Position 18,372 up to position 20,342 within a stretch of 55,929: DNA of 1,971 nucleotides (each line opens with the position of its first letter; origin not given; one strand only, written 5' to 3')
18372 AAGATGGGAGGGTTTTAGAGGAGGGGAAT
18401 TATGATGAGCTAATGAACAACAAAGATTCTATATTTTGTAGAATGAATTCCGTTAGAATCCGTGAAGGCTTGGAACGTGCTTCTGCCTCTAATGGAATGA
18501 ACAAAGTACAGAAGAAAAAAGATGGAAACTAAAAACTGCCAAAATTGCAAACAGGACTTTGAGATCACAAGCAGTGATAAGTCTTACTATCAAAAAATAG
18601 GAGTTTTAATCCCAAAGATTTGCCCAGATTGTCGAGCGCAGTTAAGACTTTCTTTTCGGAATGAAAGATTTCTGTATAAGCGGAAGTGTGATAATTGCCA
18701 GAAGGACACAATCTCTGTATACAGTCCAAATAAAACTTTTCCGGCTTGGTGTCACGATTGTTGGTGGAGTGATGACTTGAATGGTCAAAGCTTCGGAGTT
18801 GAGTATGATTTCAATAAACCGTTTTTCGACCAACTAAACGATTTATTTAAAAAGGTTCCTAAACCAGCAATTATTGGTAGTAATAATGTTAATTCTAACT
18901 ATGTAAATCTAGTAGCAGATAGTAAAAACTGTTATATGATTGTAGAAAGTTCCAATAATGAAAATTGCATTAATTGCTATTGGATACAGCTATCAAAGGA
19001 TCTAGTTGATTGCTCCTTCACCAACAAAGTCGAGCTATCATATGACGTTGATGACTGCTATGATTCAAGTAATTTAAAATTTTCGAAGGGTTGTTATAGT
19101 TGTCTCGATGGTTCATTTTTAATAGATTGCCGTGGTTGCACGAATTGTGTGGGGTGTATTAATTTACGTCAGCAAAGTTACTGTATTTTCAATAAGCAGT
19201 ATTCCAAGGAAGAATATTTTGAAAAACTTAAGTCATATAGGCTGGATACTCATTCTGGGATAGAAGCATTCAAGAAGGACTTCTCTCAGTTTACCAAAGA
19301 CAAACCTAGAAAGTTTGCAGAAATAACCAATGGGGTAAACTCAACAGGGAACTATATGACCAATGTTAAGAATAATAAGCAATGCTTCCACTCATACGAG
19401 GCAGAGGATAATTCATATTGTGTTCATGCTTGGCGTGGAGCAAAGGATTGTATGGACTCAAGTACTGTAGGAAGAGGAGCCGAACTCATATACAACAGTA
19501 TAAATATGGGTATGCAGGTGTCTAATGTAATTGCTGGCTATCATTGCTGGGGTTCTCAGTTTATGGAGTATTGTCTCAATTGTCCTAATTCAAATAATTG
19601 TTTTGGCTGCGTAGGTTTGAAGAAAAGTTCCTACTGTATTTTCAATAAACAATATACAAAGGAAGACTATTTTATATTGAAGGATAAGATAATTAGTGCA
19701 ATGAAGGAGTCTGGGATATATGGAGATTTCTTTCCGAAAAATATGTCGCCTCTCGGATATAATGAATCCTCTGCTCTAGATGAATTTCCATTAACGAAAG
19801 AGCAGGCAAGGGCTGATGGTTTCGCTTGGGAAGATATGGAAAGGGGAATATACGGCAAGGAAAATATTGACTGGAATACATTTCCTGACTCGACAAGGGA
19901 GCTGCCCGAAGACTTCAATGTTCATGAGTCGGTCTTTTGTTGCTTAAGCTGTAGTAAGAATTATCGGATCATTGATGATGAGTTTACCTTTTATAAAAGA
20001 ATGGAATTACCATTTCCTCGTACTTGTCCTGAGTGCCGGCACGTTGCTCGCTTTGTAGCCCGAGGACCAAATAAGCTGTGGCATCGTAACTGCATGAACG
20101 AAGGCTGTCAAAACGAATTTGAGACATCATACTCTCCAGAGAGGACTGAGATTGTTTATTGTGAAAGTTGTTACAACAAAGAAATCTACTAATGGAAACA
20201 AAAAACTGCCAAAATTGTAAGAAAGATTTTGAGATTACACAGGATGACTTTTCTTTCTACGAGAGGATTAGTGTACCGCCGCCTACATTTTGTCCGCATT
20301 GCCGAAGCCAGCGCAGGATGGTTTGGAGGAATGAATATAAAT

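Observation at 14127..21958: grpE-led operon encoding a GIY-YIG protein, an ABC exporter and three large Cys-rich zinc-ribbon-capped paralogues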

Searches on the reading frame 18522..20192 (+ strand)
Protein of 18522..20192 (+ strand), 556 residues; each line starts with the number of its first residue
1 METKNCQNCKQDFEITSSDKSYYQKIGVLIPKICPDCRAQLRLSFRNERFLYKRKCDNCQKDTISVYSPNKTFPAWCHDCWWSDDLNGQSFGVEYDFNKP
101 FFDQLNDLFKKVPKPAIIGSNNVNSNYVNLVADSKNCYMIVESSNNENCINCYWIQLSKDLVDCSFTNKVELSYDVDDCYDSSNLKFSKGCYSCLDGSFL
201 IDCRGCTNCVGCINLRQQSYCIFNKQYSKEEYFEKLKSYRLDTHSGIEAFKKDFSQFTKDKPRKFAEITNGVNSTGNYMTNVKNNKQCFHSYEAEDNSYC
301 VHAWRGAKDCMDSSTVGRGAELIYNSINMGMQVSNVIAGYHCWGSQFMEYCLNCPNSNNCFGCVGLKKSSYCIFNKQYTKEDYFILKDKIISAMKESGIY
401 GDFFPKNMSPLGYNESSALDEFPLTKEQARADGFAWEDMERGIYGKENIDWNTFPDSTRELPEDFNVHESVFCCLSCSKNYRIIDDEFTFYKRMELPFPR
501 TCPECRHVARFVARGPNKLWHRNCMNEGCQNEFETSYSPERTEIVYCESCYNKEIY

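Call 3: search_protein_families(library=pfam, proteins=[window:18522-20192:+], max_evalue=0.01)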
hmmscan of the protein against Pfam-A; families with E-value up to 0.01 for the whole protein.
window:18522-20192:+ (556 aa): 2 families
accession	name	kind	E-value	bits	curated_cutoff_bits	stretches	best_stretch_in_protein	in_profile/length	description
PF00412.28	LIM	-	0.001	19.7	22.9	1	502-553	1-56/58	LIM domain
PF13451.12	zf_Tbcl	-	0.0028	18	24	1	3-40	4-42/48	Probable treble clef domain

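Call 4: search_protein_families(library=ncbifam, proteins=[window:18522-20192:+], max_evalue=0.01)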
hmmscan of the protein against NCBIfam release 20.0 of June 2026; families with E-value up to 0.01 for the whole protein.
window:18522-20192:+ (556 aa): 0 families

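Call 8: find_homologous_proteins(query=window:18522-20192:+, max_evalue=0.001)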
Query window:18522-20192:+ (556 aa): 6810 proteins with E <= 0.001 among 8000 candidates; the best 120 are listed.
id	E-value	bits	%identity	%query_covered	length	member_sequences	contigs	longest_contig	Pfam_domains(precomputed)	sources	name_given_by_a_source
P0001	0.0e+0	1097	98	85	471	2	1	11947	-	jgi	jgi:hypothetical protein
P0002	1.5e-291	986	71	100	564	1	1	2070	-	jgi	jgi:hypothetical protein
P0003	1.5e-285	967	70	100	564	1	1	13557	-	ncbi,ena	-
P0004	2.6e-285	966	70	100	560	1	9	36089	-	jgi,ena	-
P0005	6.9e-282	955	70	100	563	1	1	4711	-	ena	-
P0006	1.1e-281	954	69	100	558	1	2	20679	-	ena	-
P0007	2.5e-281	953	70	100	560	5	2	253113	-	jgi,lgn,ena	jgi:hypothetical protein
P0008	1.2e-280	950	69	100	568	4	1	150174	-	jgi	-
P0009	1.7e-279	947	70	100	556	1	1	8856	-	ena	-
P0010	2.4e-279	946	69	100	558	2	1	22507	-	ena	-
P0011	7.3e-279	945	69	100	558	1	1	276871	-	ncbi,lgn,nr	ncbi:MAG: hypothetical protein NDI62_00870 [Burkholderiales bacterium]|nr:hypothetical protein [Burk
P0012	8.4e-279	944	69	100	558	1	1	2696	-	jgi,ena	-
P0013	1.5e-278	944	69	100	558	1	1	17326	-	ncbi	-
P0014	2.4e-277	939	69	100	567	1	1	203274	-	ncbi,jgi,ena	ncbi:MAG: hypothetical protein WCW93_01020 [Candidatus Paceibacterota bacterium]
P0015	3.1e-277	939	69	100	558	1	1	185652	-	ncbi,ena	-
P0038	5.4e-271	919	67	100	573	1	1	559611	-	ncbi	-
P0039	1.7e-270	917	67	100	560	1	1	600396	-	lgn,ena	-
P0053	1.7e-266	904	66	100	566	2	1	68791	PF23477.2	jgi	-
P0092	1.4e-232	792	59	99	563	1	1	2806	PF13451.13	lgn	-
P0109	1.7e-220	752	56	100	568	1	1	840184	-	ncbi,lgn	-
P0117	1.6e-217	742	55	100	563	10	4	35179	PF13451.13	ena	-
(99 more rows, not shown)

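Call 9: search_solved_structures(query=window:18522-20192:+, max_evalue=10)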
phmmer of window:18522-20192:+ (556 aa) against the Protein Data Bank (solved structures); distinct sequences matched with E-value up to 10: 6.
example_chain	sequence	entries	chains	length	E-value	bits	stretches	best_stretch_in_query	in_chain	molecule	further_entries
1ctl_A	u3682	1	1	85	0.013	17.4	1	502-554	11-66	AVIAN CYSTEINE RICH PROTEIN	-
1ibi_A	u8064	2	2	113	0.02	16.8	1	505-554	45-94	CYSTEINE-RICH PROTEIN 2 | CYSTEINE AND GLYCINE-RICH PROTEIN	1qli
1cxx_A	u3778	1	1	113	0.021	16.7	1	502-554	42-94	CYSTEINE AND GLYCINE-RICH PROTEIN CRP2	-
4m9v_C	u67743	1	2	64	0.61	11.9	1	469-510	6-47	Zinc finger protein 57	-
2cuq_A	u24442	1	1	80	0.71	11.7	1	502-552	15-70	Four and a half LIM domains 3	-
4gzn_C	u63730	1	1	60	0.8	11.5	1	469-510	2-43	Zinc finger protein 57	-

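Call 10: search_protein_families(library=pfam, proteins=[P0053, P0092, P0117], max_evalue=1)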
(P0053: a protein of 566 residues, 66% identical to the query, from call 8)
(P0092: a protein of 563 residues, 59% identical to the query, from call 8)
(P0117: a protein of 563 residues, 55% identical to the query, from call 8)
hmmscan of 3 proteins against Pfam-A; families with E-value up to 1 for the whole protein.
P0053 (566 aa): 4 families
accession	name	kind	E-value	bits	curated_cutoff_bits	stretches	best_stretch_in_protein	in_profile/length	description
PF23477.1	zf_Tbcl_2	-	5.2e-06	26.5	27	2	52-83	2-33/37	Probable treble clef zinc finger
PF13451.12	zf_Tbcl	-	0.062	13.7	24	2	7-42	6-42/48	Probable treble clef domain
PF09526.16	DUF2387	-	0.1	13.1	25.9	1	50-91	3-45/72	Probable metal-binding protein (DUF2387)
PF04778.17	LMP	-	0.67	10.3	26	0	236-287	40-92/158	LMP repeated region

P0092 (563 aa): 2 families
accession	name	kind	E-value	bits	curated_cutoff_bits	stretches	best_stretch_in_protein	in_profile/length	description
PF13451.12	zf_Tbcl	-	3.5e-07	30.5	24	2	4-41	4-42/48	Probable treble clef domain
PF21344.3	Zn_ribbon_LysW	-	0.35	11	27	0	34-44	2-12/46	Alpha-aminoadipate carrier protein LysW-like, globular domain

P0117 (563 aa): 3 families
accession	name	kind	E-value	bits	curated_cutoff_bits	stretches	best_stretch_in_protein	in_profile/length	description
PF13451.12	zf_Tbcl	-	1.6e-06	28.4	24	2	3-42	4-44/48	Probable treble clef domain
PF23545.1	Zn_ribbon_HMPTM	-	0.022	14.7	27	1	33-68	8-45/45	HMPTM N-terminal zinc ribbon domain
PF14560.12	Ubiquitin_2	-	0.19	12.7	23.1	1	235-303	14-79/86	Ubiquitin-like domain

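Call 11: find_encoding_contigs(protein=P0039, flank=10000, max_places=3)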
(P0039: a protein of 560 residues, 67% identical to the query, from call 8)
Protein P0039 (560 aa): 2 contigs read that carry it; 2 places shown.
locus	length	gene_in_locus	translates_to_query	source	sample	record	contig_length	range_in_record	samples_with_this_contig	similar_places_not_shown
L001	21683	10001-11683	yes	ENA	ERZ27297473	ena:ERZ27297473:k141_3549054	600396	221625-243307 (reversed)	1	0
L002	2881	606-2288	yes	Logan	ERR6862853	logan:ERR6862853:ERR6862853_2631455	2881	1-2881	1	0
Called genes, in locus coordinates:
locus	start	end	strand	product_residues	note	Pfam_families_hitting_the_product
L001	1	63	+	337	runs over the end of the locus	PF13793:Pribosyltran_N, PF00156:Pribosyltran, PF14572:Pribosyl_synth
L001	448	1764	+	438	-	PF01336:tRNA_anti-codon, PF00152:tRNA-synt_2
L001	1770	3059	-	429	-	PF00892:EamA, PF01687:Flavokinase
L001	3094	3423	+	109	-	PF01329:Pterin_4a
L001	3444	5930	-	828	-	PF17900:Peptidase_M1_N, PF01433:Peptidase_M1, PF11838:ERAP1_C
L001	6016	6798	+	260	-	PF02616:SMC_ScpA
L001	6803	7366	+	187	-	PF04079:SMC_ScpB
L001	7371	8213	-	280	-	PF02557:VanY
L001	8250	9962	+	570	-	-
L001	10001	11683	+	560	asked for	-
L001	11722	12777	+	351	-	PF00953:Glycos_transf_4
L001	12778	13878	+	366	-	PF01098:FTSW_RODA_SPOVE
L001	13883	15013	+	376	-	PF03033:Glyco_transf_28, PF04101:Glyco_tran_28_C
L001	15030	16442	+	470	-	PF00749:tRNA-synt_1c, PF19269:Anticodon_2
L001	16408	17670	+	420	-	PF01551:Peptidase_M23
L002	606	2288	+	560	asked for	-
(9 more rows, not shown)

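Call 12: find_encoding_contigs(protein=P0109, flank=10000, max_places=2)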
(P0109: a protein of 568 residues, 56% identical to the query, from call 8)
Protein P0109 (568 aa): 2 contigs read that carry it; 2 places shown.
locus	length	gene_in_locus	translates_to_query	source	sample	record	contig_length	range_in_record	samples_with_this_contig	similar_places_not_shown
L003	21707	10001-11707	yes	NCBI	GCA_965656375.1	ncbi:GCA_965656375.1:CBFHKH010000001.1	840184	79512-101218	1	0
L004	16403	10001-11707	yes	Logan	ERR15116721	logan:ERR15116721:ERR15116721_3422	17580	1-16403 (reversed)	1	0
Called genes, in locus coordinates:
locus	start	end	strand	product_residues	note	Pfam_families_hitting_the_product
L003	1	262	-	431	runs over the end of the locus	PF01566:Nramp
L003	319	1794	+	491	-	PF02534:T4SS-DNA_transf (faint), PF01935:DUF87, PF10412:TrwB_AAD_bind (weak)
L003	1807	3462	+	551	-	-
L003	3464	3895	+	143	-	PF06574:FAD_syn (weak), PF01467:CTP_transf_like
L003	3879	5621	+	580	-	-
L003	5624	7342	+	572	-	-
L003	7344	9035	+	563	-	PF23477:zf_Tbcl_2 (faint)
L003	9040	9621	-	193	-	-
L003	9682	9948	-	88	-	PF04193:PQ-loop (weak)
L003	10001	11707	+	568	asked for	-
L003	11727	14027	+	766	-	PF02534:T4SS-DNA_transf (faint), PF10412:TrwB_AAD_bind, PF01935:DUF87, PF12696:TraG-D_C, PF23477:zf_Tbcl_2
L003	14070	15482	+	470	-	PF00932:LTD, PF18911:PKD_4 (weak), PF00801:PKD (weak), PF00932:LTD (weak)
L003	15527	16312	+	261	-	PF01209:Ubie_methyltran, PF13489:Methyltransf_23, PF05175:MTS, PF13847:Methyltransf_31, PF08241:Methyltransf_11, PF08242:Methyltransf_12, PF13649:Methyltransf_25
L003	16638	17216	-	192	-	PF03167:UDG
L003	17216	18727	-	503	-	PF01381:HTH_3, PF13560:HTH_31, PF00275:EPSP_synthase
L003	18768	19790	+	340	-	PF01565:FAD_binding_4, PF02873:MurB_C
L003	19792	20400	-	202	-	PF14528:LAGLIDADG_3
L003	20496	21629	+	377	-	PF01168:Ala_racemase_N, PF00842:Ala_racemase_C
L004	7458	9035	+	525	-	PF23477:zf_Tbcl_2 (faint)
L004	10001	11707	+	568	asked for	-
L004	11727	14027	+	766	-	PF02534:T4SS-DNA_transf (faint), PF10412:TrwB_AAD_bind, PF01935:DUF87, PF12696:TraG-D_C, PF23477:zf_Tbcl_2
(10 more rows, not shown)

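Call 13: find_encoding_contigs(protein=P0038, flank=10000, max_places=2)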
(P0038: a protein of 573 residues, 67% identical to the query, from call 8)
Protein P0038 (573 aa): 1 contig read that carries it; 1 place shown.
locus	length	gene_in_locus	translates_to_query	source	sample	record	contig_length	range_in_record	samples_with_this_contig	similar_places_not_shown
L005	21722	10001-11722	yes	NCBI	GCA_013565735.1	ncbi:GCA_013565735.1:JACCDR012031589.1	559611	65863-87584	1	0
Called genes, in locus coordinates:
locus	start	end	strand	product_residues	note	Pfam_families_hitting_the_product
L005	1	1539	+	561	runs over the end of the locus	-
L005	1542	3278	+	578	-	-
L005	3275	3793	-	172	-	PF13601:HTH_34 (faint), PF20803:PaaX_M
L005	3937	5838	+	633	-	PF00012:HSP70, PF06723:MreB_Mbl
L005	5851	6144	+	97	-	-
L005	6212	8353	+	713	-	PF01935:DUF87 (weak), PF02534:T4SS-DNA_transf (faint), PF10412:TrwB_AAD_bind, PF12696:TraG-D_C (weak), PF23477:zf_Tbcl_2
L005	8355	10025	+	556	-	-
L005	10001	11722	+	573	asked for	-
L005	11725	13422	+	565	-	-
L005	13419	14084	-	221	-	PF04452:Methyltrans_RNA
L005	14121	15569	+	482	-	PF02534:T4SS-DNA_transf (faint), PF01935:DUF87 (faint), PF10412:TrwB_AAD_bind, PF12696:TraG-D_C (weak)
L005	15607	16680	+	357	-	PF00226:DnaJ, PF01556:DnaJ_C, PF27659:CHP02642 (faint), PF00684:DnaJ_CXXCXGXG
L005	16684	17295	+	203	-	-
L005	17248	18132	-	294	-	PF00491:Arginase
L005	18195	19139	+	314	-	PF00438:S-AdoMet_synt_N, PF02772:S-AdoMet_synt_M, PF02773:S-AdoMet_synt_C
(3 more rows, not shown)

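Call 14: find_encoding_contigs(protein=P0001, flank=10000, max_places=2)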
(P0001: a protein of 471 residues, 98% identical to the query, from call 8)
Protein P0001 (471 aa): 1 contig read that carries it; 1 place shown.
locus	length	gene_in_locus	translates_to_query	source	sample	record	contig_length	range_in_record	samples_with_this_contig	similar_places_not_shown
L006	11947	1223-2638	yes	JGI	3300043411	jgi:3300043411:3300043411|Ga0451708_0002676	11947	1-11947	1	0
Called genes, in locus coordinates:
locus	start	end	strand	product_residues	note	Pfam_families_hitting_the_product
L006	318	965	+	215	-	-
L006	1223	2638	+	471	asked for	-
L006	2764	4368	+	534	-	-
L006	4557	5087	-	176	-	PF20803:PaaX_M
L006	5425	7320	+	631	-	PF00012:HSP70, PF06723:MreB_Mbl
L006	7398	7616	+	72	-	-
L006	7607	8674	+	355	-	PF28206:Vpar_1526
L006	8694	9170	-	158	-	PF00903:Glyoxalase, PF22677:Ble-like_N (weak)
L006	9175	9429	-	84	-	PF01541:GIY-YIG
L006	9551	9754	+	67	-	-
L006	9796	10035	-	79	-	PF03831:YjdM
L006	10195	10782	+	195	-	-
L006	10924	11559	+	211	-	PF00730:HhH-GPD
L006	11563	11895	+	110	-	PF04993:TfoX_N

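Call 38: predict_structure(alignment_id=A2)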
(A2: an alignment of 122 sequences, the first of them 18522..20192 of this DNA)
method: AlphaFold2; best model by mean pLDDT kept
length: 556 residues; sequences in the alignment: 122
mean_pLDDT: 83.6   pTM: 0.86
mean pLDDT of the five models: 83.6, 82.8, 77.4, 77.3, 76.6
residues with pLDDT >= 90: 265; 70-90: 178; 50-70: 111; < 50: 2
segments of 3 or more residues with pLDDT < 50: none
pLDDT, mean of each block of 10 residues (from residue 1): 91 92 93 94 92 94 93 94 92 96 95 91 84 81 70 67 71 72 67 66 68 72 88 92 94 89 66 62 64 65 68 71 68 68 64 78 89 95 96 96 94 94 94 93 87 94 92 94 89 93 89 80 90 83 85 79
secondary structure, 60 per line:
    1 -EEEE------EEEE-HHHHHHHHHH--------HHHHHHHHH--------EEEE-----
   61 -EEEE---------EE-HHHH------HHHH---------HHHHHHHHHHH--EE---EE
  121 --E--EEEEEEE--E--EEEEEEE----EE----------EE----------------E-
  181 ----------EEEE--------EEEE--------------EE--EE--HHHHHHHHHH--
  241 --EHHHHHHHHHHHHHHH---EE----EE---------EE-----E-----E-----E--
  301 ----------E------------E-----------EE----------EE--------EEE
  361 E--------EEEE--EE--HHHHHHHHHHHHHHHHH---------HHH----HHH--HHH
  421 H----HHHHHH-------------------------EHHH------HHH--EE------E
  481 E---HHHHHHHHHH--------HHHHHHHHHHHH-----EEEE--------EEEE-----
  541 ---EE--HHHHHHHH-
elements in order: E2-5 E12-15 H17-26 H35-43 E52-55 E62-65 H78-81 H88-91 H101-111 E126-132 E138-144 E191-194 E203-206 H229-238 H244-258 E358-361 E370-373 H380-396 H418-421 H426-431 H485-494 H503-514 E520-523 E532-535 H548-555

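Call 40: fold_search(model_id=the predicted structure, library=pdb)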
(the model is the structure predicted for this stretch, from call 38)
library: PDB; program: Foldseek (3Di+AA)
matches with E <= 10: 11; with E <= 0.001: 0
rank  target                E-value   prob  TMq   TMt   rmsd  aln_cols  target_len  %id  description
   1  2rsj_MODEL_1_A        3.0e+00  0.02  0.04  0.17  16.1        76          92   14  Solution structures of the DNA-binding domains of immune-related zinc-finger protein ZFAT (released 2013-03-13)
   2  3pmo                  3.0e+00  0.02  0.07  0.09  12.7       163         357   10  The structure of LpxD from Pseudomonas aeruginosa at 1.3 A resolution (released 2011-07-27)
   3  7zw9                  4.2e+00  0.02  0.10  0.20  13.1       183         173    9  Crystal structure of a gamma-carbonic anhydrase from the pathogenic bacterium Burkholderia pseudomallei (released 2022-09-07)
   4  5tyh                  4.4e+00  0.02  0.08  0.17   9.8       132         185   11  PglD from Campylobacter jejuni NCTC 11168 in complex with 5-(2-furanyl)-1H-pyrazole-3-carboxylic acid (released 2017-04-12)
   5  4ihh_E                4.4e+00  0.01  0.06  0.08  10.7        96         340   11  Chasing Acyl Carrier Protein Through a Catalytic Cycle of Lipid A Production (released 2013-11-13)
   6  6p83_C                5.4e+00  0.02  0.09  0.14  14.5       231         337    8  E.coli LpxD in complex with compound 1o (released 2019-08-28)
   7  6ued                  6.0e+00  0.01  0.07  0.09  12.9       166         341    9  Apo Pseudomonas aeruginosa LpxD Structure (released 2019-11-13)
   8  7uaj_A                6.7e+00  0.05  0.08  0.09   9.9       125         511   13  Crystal structure of apo HPV16 E6 (released 2023-03-15)
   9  6ahy_F                9.2e+00  0.01  0.05  0.08  11.9        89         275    8  Wnt signaling complex (released 2019-05-01)
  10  4ihf_D                9.2e+00  0.01  0.06  0.08  10.8       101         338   13  Chasing Acyl Carrier Protein Through a Catalytic Cycle of Lipid A Production (released 2013-11-13)
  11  8gpp_C                9.7e+00  0.01  0.09  0.15  15.7       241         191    9  Acinetobacter baumannii carbonic anhydrase PaaY (released 2023-05-31)

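Call 48: search_protein_representatives(alignment_id=A2)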
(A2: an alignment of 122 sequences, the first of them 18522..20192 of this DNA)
Query: 122 sequences, 566 profile positions. Proteins with E-value up to 0.001 (for the whole library): 5080; up to 1e-10: 3553; up to 1e-30: 2097. The best 150 are listed.
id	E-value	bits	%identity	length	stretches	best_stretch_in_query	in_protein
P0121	2.0e-200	683.8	-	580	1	1-565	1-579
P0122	3.4e-196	669.9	-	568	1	1-566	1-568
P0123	4.4e-191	653.0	-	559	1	5-565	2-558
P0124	5.6e-186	636.1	-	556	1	7-566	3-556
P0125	7.8e-186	635.6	-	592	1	1-565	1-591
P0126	2.4e-185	634.0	-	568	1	3-566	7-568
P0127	7.2e-185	632.5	-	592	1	3-566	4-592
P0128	1.3e-184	631.7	-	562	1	6-566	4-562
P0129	1.7e-184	631.2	-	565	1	6-565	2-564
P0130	7.5e-184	629.1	-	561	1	6-566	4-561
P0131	1.5e-183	628.1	-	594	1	1-566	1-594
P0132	1.3e-182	625.0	-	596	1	1-565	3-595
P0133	5.4e-182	623.0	-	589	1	5-565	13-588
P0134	1.3e-181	621.8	-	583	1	1-566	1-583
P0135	5.5e-181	619.6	-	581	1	1-566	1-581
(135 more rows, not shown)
